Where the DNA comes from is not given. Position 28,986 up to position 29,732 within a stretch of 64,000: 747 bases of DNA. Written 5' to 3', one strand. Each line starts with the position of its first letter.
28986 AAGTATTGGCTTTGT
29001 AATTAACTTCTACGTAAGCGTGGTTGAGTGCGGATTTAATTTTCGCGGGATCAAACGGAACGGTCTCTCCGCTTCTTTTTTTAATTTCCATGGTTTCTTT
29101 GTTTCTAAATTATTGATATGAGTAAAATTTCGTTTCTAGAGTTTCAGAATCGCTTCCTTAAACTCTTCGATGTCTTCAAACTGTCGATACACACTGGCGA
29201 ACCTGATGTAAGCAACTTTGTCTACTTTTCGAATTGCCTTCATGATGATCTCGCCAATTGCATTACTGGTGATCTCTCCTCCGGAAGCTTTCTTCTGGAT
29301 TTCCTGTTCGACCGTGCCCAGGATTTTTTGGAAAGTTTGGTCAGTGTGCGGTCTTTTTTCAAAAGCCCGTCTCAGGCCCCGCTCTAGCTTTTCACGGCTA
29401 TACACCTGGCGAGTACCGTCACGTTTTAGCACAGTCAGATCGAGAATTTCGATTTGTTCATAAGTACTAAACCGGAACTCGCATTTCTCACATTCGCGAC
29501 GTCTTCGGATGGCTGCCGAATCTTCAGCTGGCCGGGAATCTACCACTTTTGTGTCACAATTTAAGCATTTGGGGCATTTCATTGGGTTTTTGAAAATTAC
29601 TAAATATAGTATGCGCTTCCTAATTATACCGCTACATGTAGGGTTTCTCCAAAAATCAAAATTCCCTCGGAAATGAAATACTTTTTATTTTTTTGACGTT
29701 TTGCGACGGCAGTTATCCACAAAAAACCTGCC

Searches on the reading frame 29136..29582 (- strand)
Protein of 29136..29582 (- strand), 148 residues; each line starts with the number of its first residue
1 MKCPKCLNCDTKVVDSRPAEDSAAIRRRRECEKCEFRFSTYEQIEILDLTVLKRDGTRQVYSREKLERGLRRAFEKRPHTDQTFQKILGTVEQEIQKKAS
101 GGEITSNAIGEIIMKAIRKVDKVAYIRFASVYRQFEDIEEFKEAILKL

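Call 25: find_encoding_contigs(protein=window:29136-29582:-, flank=3000, max_places=6)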
Protein window:29136-29582:- (148 aa): 3 contigs read that carry it; 1 place shown.
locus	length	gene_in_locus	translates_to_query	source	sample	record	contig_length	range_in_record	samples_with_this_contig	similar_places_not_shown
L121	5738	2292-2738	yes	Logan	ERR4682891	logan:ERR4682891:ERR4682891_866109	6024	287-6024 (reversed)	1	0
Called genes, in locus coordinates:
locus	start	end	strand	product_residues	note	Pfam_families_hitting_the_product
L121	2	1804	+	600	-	?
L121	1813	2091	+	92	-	-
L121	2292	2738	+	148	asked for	PF22811:Zn_ribbon_NrdR, PF03477:ATP-cone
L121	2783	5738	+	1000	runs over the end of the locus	PF03477:ATP-cone, PF00317:Ribonuc_red_lgN, PF02867:Ribonuc_red_lgC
